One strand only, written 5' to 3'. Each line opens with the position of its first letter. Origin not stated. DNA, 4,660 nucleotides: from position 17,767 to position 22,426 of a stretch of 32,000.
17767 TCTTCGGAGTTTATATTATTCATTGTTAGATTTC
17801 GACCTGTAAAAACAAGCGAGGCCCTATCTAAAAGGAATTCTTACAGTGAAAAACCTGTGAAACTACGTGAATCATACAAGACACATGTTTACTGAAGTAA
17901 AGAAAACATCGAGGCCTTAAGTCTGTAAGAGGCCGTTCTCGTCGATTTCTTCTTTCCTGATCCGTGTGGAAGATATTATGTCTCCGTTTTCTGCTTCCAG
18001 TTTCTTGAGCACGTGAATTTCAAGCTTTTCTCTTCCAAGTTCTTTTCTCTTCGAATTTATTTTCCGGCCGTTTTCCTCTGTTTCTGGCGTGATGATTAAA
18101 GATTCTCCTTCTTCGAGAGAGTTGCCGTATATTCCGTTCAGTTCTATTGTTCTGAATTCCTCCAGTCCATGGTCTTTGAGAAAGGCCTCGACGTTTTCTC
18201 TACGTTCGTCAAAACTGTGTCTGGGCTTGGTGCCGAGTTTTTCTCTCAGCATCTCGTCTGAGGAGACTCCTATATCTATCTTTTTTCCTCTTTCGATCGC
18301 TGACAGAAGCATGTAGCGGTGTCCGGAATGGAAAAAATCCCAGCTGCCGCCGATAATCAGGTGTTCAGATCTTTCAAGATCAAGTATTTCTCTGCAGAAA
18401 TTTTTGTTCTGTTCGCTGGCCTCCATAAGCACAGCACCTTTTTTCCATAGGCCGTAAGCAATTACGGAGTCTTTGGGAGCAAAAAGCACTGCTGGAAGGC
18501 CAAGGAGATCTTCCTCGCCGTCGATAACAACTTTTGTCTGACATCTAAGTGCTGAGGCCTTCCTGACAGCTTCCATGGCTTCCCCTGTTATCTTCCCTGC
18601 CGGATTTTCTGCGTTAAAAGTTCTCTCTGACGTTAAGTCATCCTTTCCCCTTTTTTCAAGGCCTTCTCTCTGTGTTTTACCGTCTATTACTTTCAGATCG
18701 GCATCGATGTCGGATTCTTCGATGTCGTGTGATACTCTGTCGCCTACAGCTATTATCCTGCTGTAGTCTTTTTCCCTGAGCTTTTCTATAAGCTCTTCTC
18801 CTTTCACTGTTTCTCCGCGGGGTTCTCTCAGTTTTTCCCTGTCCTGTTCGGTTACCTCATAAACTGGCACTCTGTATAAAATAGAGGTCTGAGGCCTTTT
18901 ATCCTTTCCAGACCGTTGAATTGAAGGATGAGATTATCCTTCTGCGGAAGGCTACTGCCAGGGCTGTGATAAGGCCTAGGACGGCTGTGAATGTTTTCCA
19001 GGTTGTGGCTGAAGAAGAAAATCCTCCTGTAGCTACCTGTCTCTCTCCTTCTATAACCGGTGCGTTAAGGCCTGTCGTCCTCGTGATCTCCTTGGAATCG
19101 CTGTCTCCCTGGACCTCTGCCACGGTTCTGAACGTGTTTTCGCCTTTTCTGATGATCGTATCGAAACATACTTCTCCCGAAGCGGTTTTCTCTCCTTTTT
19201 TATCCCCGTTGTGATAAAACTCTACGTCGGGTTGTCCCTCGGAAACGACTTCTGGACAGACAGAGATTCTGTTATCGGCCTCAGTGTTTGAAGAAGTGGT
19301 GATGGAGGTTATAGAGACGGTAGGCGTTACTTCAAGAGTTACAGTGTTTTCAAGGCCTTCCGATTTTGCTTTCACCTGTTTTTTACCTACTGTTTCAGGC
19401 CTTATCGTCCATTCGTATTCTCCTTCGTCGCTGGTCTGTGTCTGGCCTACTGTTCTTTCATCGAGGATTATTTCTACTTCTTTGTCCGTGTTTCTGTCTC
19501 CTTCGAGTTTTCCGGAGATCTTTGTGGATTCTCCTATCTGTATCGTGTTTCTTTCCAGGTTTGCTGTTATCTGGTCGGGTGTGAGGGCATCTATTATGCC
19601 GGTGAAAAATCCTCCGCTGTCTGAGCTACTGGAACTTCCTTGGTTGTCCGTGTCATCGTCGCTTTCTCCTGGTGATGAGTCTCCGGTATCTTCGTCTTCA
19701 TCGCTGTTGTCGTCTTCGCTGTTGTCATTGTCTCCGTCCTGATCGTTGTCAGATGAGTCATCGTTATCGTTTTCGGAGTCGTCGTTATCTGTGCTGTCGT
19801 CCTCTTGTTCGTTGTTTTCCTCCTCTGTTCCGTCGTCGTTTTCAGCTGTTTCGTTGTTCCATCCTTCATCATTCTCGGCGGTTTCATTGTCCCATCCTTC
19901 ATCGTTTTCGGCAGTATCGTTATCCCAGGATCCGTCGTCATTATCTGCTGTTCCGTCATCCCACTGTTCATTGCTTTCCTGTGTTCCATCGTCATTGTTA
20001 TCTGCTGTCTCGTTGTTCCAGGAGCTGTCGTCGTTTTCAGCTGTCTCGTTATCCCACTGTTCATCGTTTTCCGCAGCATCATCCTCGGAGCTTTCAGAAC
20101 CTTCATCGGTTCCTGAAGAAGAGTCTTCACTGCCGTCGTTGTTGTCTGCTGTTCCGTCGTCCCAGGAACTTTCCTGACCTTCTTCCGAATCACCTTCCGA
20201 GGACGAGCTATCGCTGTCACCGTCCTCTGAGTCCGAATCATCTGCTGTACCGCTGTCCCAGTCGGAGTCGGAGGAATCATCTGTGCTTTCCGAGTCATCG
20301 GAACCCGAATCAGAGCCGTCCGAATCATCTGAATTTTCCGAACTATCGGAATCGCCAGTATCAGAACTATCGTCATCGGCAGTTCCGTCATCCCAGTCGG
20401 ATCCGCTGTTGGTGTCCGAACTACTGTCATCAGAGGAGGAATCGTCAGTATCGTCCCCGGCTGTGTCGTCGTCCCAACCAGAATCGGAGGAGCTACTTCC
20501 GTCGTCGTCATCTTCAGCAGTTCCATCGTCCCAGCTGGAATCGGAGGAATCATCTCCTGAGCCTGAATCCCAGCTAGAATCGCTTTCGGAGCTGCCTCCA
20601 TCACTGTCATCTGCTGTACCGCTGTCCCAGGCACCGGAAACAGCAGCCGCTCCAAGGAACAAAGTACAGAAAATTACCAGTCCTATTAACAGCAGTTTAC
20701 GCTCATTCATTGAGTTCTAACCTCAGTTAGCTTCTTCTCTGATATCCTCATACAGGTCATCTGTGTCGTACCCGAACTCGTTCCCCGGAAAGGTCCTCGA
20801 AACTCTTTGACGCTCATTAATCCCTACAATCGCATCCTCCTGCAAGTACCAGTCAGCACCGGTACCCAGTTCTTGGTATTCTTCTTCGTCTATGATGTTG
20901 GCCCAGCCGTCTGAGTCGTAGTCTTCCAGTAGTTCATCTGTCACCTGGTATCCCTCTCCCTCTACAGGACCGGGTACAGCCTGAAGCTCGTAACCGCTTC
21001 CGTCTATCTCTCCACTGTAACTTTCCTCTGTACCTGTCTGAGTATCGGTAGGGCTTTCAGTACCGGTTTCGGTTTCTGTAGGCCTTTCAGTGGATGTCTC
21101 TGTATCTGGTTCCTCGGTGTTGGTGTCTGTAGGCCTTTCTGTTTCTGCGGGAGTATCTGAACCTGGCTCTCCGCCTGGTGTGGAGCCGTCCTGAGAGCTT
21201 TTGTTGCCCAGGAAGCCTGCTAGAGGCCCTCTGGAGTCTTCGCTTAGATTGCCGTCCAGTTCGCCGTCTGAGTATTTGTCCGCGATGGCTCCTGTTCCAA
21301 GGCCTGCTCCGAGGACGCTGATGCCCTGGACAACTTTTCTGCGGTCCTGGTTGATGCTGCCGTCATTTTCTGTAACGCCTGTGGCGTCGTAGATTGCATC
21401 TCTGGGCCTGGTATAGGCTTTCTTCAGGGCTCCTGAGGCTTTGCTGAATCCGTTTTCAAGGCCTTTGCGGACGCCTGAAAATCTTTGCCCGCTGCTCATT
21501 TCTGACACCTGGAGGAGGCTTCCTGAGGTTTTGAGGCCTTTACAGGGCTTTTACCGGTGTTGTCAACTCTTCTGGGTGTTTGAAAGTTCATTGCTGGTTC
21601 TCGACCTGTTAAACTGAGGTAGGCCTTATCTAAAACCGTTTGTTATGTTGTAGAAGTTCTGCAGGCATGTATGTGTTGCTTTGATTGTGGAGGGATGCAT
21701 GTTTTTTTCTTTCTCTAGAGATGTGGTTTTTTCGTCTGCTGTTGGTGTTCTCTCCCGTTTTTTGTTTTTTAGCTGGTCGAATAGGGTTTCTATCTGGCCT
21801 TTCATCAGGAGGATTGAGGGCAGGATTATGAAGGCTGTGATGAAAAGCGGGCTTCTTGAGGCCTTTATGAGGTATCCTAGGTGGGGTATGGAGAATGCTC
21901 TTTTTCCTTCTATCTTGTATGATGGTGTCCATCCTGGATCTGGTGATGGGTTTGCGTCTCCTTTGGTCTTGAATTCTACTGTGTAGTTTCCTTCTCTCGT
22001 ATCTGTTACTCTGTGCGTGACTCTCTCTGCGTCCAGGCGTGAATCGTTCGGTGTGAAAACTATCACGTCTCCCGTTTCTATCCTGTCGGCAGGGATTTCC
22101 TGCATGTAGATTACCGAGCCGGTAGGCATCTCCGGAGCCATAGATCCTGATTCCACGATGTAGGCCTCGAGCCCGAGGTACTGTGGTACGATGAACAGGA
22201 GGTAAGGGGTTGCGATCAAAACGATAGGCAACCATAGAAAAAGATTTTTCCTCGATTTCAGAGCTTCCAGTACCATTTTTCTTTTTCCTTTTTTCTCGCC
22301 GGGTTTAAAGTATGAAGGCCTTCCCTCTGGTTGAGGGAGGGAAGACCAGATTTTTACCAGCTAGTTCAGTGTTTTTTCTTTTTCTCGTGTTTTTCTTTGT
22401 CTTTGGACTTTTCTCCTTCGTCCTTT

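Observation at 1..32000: The palindrome AGGCCT (StuI-type site) is about 15-20 fold over-represented across the window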

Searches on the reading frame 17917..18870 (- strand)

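Call 24: search_protein_families(library=pfam, proteins=[window:17917-18870:-])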
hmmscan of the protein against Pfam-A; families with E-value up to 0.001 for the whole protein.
window:17917-18870:- (317 aa): 2 families
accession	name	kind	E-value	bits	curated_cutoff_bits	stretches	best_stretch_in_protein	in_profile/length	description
PF04019.17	DUF359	-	3.7e-29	101.3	25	1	46-164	1-123/126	Protein of unknown function (DUF359)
PF01467.32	CTP_transf_like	-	1.3e-11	45.3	21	1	172-306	1-132/133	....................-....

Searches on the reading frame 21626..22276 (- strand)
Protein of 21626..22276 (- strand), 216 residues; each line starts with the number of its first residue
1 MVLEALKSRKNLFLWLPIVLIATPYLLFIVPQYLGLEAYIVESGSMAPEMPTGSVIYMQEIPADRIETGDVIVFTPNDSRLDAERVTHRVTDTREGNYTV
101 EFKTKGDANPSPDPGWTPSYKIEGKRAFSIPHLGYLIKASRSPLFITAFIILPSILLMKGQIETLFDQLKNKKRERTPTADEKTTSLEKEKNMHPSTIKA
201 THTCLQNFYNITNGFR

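Call 25: search_protein_families(library=pfam, proteins=[window:21626-22276:-])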
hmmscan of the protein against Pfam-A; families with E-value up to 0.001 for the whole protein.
window:21626-22276:- (216 aa): 1 family
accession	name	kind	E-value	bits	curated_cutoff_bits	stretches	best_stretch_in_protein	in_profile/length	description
PF10502.14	Peptidase_S26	-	0.00012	22.5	22.9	1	20-78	7-67/168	Signal peptidase, peptidase S26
